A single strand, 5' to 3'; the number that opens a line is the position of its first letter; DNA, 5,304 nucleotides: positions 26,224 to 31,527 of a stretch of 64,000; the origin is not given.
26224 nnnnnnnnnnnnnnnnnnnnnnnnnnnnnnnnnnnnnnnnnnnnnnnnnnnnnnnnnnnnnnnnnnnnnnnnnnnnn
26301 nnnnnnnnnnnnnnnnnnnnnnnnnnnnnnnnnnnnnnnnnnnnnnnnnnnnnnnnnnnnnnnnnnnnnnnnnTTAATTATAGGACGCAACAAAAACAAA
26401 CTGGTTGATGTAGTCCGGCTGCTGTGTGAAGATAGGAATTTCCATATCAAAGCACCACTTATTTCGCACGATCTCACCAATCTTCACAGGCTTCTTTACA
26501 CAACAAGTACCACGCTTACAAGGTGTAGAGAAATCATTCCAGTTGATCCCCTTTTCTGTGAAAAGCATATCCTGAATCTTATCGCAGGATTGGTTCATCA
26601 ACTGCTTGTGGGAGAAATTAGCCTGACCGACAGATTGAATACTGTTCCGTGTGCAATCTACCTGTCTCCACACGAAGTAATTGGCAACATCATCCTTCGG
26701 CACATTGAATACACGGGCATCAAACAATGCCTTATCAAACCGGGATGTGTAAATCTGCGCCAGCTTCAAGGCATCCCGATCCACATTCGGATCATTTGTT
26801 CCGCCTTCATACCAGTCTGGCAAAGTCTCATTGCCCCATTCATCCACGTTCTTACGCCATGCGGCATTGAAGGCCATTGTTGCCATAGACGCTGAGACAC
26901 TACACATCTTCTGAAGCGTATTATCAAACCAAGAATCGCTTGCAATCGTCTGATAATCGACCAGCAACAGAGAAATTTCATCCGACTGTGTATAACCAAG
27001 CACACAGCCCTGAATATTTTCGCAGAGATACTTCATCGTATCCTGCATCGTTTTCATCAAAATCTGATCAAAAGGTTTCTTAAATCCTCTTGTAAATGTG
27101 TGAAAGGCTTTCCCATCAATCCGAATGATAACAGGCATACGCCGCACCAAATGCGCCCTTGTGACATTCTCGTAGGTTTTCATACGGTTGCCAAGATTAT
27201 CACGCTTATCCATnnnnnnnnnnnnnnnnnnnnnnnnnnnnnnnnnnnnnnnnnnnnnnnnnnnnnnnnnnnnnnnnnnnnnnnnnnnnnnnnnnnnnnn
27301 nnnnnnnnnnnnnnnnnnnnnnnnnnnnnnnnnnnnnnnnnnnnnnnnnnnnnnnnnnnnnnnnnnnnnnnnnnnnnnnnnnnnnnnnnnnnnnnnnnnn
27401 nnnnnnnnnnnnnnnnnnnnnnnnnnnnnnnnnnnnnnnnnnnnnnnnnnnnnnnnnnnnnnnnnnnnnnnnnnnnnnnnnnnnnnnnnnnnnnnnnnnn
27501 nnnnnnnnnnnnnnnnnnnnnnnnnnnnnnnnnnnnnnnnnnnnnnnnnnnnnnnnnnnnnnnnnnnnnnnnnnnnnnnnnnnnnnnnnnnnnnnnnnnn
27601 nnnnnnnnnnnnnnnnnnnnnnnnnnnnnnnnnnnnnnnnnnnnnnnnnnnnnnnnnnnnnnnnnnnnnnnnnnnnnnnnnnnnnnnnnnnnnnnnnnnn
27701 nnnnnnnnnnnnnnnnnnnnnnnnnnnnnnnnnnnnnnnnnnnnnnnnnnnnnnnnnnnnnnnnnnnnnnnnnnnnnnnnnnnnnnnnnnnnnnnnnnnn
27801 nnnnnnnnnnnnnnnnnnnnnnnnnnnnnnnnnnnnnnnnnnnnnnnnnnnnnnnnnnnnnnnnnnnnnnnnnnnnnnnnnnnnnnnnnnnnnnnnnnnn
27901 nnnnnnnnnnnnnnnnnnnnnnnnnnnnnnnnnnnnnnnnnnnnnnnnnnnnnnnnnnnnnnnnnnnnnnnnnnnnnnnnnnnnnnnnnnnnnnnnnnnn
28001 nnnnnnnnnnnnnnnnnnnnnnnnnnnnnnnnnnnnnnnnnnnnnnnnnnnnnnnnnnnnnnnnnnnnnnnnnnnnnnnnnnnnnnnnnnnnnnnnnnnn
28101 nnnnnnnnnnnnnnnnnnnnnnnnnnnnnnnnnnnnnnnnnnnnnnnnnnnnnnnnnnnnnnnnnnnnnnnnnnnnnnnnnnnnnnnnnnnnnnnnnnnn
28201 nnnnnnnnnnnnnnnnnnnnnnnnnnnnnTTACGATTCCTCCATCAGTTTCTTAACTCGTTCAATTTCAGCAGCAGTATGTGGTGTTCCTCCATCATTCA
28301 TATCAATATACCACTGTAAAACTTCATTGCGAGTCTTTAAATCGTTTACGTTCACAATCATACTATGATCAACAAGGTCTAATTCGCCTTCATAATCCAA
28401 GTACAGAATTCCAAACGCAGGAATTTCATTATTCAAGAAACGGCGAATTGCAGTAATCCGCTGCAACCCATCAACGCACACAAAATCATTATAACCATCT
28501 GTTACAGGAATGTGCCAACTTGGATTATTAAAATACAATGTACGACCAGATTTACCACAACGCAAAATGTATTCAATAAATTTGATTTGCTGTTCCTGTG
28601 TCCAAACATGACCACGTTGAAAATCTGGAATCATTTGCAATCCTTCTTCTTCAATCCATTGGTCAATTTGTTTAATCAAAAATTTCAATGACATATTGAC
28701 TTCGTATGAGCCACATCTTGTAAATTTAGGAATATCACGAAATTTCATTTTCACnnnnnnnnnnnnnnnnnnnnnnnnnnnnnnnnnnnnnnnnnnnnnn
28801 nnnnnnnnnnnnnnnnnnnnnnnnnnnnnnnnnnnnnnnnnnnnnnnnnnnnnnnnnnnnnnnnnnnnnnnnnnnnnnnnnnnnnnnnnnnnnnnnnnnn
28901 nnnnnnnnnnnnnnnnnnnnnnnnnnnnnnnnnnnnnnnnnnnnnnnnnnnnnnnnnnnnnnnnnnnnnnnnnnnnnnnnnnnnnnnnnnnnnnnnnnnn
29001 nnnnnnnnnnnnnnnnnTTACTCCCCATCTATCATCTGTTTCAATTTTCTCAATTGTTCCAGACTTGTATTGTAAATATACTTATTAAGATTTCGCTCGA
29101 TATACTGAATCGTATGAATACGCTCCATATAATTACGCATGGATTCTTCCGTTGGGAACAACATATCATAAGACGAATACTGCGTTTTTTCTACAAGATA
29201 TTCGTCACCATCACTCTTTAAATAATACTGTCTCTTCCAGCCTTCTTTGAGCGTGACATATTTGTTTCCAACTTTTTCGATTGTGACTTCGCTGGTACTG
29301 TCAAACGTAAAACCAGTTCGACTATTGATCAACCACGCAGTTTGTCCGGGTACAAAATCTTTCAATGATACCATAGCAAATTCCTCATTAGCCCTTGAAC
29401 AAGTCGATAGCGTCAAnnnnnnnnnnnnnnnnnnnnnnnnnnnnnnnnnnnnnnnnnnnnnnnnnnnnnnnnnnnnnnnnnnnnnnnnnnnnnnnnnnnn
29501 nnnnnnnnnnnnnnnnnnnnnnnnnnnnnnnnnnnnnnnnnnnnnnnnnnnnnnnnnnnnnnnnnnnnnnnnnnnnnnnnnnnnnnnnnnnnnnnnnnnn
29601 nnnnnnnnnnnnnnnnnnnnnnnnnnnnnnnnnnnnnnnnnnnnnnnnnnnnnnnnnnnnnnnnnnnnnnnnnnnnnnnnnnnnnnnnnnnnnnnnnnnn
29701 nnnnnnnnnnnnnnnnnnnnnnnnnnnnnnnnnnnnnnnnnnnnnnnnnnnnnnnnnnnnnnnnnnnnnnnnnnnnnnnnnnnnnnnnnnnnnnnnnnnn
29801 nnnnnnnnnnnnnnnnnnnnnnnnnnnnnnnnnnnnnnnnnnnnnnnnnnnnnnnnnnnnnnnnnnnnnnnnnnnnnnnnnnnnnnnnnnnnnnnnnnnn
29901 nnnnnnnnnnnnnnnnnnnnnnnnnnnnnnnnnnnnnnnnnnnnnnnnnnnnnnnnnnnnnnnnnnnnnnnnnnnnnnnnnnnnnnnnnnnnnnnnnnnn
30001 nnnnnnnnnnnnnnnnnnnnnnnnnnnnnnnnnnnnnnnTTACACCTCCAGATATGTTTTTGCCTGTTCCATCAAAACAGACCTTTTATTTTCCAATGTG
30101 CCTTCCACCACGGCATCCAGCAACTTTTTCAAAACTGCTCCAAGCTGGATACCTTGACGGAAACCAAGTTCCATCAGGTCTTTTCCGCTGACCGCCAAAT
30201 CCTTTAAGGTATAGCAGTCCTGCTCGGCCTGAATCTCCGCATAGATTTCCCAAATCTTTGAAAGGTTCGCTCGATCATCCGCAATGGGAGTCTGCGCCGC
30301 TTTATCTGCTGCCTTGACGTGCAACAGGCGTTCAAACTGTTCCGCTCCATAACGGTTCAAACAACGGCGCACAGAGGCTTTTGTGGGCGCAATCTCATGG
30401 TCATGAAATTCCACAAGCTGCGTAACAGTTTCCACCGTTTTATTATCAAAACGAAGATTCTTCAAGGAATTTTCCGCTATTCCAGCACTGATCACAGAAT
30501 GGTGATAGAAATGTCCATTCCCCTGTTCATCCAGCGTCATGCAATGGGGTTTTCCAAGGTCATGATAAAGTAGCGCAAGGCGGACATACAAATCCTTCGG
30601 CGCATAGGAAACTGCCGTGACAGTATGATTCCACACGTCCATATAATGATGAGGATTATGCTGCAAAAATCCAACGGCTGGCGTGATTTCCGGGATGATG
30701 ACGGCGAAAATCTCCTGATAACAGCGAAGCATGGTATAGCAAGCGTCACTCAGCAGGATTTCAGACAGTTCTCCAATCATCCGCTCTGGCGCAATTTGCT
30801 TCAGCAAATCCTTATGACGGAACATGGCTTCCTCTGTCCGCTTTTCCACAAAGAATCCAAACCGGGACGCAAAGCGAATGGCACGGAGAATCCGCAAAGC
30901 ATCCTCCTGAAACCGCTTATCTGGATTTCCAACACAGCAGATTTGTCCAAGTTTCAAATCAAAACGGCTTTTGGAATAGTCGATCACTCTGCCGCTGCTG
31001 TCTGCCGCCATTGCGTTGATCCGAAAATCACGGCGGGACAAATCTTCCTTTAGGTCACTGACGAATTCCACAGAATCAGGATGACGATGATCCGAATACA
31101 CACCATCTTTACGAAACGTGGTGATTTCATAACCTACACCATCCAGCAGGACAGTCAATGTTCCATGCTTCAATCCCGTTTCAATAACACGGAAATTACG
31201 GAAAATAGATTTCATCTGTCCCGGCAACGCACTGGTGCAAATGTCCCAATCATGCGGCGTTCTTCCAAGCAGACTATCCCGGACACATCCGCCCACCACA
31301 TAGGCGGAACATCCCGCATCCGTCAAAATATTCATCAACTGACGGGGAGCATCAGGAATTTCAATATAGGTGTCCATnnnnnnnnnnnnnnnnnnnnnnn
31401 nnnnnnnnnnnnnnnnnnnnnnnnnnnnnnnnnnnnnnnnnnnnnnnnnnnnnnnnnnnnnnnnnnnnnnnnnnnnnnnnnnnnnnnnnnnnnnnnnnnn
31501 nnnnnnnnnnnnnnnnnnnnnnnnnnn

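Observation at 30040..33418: CCA-adding enzyme, Pol-beta nucleotidyltransferase and paralog-family gene as a compact unit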

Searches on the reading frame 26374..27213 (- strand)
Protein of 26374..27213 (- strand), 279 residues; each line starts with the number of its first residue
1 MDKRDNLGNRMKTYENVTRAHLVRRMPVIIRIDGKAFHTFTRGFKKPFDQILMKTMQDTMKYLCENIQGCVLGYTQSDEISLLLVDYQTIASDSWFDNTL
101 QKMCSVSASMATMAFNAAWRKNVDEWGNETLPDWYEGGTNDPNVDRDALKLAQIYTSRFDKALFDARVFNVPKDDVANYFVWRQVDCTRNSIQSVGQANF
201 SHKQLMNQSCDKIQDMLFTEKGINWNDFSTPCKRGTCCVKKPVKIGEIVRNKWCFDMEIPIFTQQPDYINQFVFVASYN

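Call 3: search_protein_families(library=pfam, proteins=[window:26374-27213:-], max_evalue=0.01)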
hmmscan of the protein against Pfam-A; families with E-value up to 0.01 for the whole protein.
window:26374-27213:- (279 aa): 2 families
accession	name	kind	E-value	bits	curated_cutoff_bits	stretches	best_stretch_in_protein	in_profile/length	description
PF04446.17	Thg1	-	4.5e-32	111.1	29.2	1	9-172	2-130/130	tRNAHis guanylyltransferase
PF14413.11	Thg1C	-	1.1e-06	29.3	26.3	1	176-244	3-81/116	Thg1 C terminal domain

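Call 8: search_protein_families(library=phrogs, proteins=[window:26374-27213:-], max_evalue=0.01)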
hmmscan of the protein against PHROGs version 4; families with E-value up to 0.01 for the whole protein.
window:26374-27213:- (279 aa): 1 family
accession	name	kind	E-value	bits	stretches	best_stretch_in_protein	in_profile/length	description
phrog_4717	-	DNA, RNA and nucleotide metabolism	3.5e-97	326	2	4-125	2-123/250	tRNA-His guanylyltransferase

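Call 68: search_protein_families(library=ncbifam, proteins=[window:26374-27213:-], max_evalue=0.01)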
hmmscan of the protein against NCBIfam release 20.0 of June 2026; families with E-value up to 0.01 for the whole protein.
window:26374-27213:- (279 aa): 0 families

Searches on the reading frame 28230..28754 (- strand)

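Call 3: search_protein_families(library=pfam, proteins=[window:28230-28754:-], max_evalue=0.01)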
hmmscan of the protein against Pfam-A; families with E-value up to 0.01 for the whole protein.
window:28230-28754:- (174 aa): 1 family
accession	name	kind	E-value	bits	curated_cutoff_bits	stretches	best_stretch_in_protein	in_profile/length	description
PF03235.19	GmrSD_N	-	1.7e-15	58.1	33.2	1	35-122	6-78/199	GmrSD restriction endonuclease, N-terminal domain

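Call 67: search_protein_families(library=padloc, proteins=[window:28230-28754:-], max_evalue=0.01)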
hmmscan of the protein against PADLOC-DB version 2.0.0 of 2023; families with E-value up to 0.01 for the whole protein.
window:28230-28754:- (174 aa): 7 families
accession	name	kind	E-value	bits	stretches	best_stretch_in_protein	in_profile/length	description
PDLC03877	NsnA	-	6.3e-14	50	1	27-123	53-143/385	-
PDLC04027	PD-T4-2_A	-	5e-10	37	1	34-110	47-115/363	-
PDLC04156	HEC-06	-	1.4e-05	21.8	1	27-103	8-84/562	-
PDLC04157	HEC-06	-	0.00087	16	1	23-107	7-89/558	-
PDLC02695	Orf5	-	0.0012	15.3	1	28-71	8-51/601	Orf5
PDLC04155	HEC-06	-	0.0013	15.3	1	23-103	5-83/562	-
PDLC04151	HEC-05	-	0.002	14.9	0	18-65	17-65/600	-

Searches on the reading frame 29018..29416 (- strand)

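Call 61: search_protein_families(library=pfam, proteins=[window:29018-29416:-], max_evalue=1)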
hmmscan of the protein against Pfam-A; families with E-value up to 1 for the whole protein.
window:29018-29416:- (132 aa): 2 families
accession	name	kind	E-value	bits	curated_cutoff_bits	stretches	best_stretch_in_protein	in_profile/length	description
PF24203.1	Phage_ProQ_C_like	-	1.2e-13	52.1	27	1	20-130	5-110/112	Phage ProQ C-terminal-like domain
PF01429.25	MBD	-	0.013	15.5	21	1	54-111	9-58/77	Methyl-CpG binding domain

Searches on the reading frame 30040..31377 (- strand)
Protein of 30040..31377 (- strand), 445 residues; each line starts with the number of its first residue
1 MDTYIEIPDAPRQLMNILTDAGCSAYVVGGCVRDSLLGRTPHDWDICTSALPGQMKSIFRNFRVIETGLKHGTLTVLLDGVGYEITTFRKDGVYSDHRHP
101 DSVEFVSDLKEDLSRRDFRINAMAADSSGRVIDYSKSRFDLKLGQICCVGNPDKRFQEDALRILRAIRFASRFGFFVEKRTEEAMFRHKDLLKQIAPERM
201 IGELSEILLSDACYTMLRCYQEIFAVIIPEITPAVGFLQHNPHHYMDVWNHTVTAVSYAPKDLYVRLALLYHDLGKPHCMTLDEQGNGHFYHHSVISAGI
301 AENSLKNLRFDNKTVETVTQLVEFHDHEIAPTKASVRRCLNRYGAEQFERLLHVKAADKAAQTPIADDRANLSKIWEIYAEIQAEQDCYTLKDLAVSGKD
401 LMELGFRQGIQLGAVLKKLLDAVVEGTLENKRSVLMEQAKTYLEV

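Call 3: search_protein_families(library=pfam, proteins=[window:30040-31377:-], max_evalue=0.01)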
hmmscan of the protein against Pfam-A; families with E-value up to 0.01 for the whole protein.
window:30040-31377:- (445 aa): 4 families
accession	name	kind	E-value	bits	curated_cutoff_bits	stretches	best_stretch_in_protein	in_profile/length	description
PF01743.26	PolyA_pol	-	4.4e-34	118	23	1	25-146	1-125/126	Poly A polymerase head domain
PF13735.12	tRNA_NucTran2_2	-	8.9e-14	52.1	27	1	301-438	24-148/149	tRNA nucleotidyltransferase domain 2 putative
PF12627.12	PolyA_pol_RNAbd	-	2.4e-09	37.3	22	1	174-233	1-62/64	Probable RNA and SrmB- binding site of polymerase A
PF01966.28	HD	-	7.3e-08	33.1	22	1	261-359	23-112/116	HD domain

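Call 8: search_protein_families(library=phrogs, proteins=[window:30040-31377:-], max_evalue=0.01)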
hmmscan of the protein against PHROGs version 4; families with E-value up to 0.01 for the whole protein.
window:30040-31377:- (445 aa): 4 families
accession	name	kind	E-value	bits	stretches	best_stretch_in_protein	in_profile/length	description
phrog_2244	-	DNA, RNA and nucleotide metabolism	1.6e-62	213.2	1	24-414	4-374/392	tRNA nucleotidyltransferase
phrog_24229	-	DNA, RNA and nucleotide metabolism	7.6e-31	108.4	1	25-215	6-212/245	tRNA nucleotidyltransferase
phrog_1614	-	DNA, RNA and nucleotide metabolism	4.8e-09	37.3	1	6-67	15-77/268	nucleotidyltransferase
phrog_14850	-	unknown function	1.8e-06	28.8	1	270-302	154-186/270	-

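Call 67: search_protein_families(library=padloc, proteins=[window:30040-31377:-], max_evalue=0.01)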
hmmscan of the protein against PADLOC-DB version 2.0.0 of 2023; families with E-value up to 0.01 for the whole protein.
window:30040-31377:- (445 aa): 4 families
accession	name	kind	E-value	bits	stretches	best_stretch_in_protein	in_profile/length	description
PDLC01761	Cas3b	-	0.00084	16.1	1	265-386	46-152/705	-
PDLC01456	Cas3a2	-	0.00099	17.3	1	263-362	48-123/207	CAS-I; effector_G3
PDLC01254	Cas3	-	0.0037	15.5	1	263-352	31-107/164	CAS-I; effector_G3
PDLC00940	Cas3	-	0.01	14.1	0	265-335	33-103/178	CRISPR-associated endonuclease Cas3-HD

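Call 68: search_protein_families(library=ncbifam, proteins=[window:30040-31377:-], max_evalue=0.01)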
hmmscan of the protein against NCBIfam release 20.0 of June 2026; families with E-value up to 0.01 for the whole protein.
window:30040-31377:- (445 aa): 12 families
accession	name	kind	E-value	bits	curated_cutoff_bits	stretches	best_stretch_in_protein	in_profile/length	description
NF009814.0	PRK13299.1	equivalog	4.2e-86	289.5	290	2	14-223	12-219/396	CCA tRNA nucleotidyltransferase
TIGR02692.1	tRNA_CCA_actino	equivalog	6.4e-68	229.5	438.8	1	11-431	16-455/466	CCA tRNA nucleotidyltransferase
TIGR01942.1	pcnB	subfamily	2.9e-46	158.1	305.65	1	14-244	21-251/425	polynucleotide adenylyltransferase PcnB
NF008634.1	PRK11623.1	equivalog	7.1e-34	117.1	702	1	9-232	47-284/469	polynucleotide adenylyltransferase PcnB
NF008137.0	PRK10885.1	equivalog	3.6e-31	108.4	451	1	109-377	84-364/409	multifunctional CCA addition/repair protein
NF009813.0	PRK13298.1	equivalog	1.1e-20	74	606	1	25-326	3-309/417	tRNA CCA-pyrophosphorylase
NF041569.1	A-tRNAntase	equivalog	3.2e-16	58.8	1440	1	13-210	470-672/880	A-adding tRNA nucleotidyltransferase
NF009812.0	PRK13297.1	equivalog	1.2e-15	57.5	624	1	21-223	10-209/364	tRNA CCA-pyrophosphorylase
NF009811.0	PRK13296.1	equivalog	1.8e-11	43.5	469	1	25-194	3-166/360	CCA tRNA nucleotidyltransferase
NF003467.0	PRK05092.1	equivalog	1.8e-05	22.7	959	1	114-325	365-591/940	[protein-PII] uridylyltransferase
TIGR01693.1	UTase_glnD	equivalog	2.7e-05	22.6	519.4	1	132-325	310-517/850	[protein-PII] uridylyltransferase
TIGR00277.1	HDIG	domain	0.00021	21.1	27.6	1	259-311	24-75/84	HDIG domain-containing metalloprotein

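Call 100: search_dna_similar(query=window:30040-31377:-, collection=phages, mode=protein, max_rows=60, rows=spread)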
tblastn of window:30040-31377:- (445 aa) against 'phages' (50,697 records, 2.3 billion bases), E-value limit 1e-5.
Records with a match: 405; places in all: 405; records where one place covers at least 80% of the query: 66.
Best place of each record, by identity: <60% 405.
By first word of the organism name: Erwinia 42; Vibrio 38; Aeromonas 36; Klebsiella 29; Bacteriophage 26; Escherichia 22; Cronobacter 21; Salmonella 21; Prevotella 15; Caulobacter 13; and 45 more.
By host as written in the record: - 77; Cronobacter sakazakii 16; Prevotella sp. 15; Erwinia amylovora 14; Aeromonas salmonicida 14; Caulobacter vibrioides CB15 13; Klebsiella pneumoniae 12; Aeromonas hydrophila 9; and 129 more.
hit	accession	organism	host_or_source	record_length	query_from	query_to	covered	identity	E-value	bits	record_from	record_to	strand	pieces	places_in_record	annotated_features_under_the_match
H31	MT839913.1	Bacteriophage sp.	human fecal samples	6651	5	439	98%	46.9%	7e-116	379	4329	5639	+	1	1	record has no annotation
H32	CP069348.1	Clostridioides phage pCD1602_4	water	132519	5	444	99%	41.4%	1e-100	335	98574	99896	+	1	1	record has no annotation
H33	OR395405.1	Desulfovibrio phage 7757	Desulfovibrio vulgaris ATCC 7757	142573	18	445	96%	32.1%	1e-39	158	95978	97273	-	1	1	record has no annotation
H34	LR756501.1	uncultured phage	metagenomic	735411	19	444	96%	26.9%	6e-36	147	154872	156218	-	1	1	record has no annotation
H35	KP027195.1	Mycobacterium phage Cosmo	Mycobacterium smegmatis mc2 155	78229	26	431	91%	28.0%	1e-22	107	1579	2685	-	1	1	8: PolyA polymerase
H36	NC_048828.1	Erwinia phage Hena1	Erwinia amylovora 1/79Sm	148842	26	423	89%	28.0%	3e-16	87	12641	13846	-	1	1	tRNA nucleotidyltransferase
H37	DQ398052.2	Mycobacterium phage Wildcat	Mycobacterium sp.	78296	26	423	89%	27.9%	4e-22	105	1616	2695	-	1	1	8: hypothetical protein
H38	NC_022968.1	Escherichia phage 4MG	Escherichia coli K-12 subsr. MG1655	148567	26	417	88%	27.9%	2e-16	88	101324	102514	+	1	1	tRNA nucleotidyltransferase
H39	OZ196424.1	Vibrio phage F92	Seawater and oysters mix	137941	24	431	92%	26.7%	2e-16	88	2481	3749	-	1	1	tRNA nucleotidyltransferase | DNA primase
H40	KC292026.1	Halogranum tailed virus 1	Halogranum sp. SS5-1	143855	22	417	89%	27.3%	1e-14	82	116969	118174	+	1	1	242: tRNA adenylyltransferase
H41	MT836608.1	Bacteriophage sp.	human fecal samples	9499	14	325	70%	31.7%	2e-37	150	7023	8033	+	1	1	record has no annotation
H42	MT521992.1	Rhodococcus phage NiceHouse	Rhodococcus erythropolis NRRL B-1574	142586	11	320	70%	31.1%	6e-31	132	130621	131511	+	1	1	260: tRNA nucleotidyltransferase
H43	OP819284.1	Cronobacter phage EspYZU12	Cronobacter sakazakii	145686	26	331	69%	31.3%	3e-17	91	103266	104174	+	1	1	tRNA nucleotidyltransferase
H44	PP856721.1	Salmonella phage vB_SEnST11_KE22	Salmonella enterica subsp. enterica ...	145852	26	331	69%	31.3%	4e-17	90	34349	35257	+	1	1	tRNA nucleotidyltransferase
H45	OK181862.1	Escherichia phage 24-2-1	Escherichia sp.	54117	26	335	70%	29.3%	4e-17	90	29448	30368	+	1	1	CCA tRNA nucleotidyltransferase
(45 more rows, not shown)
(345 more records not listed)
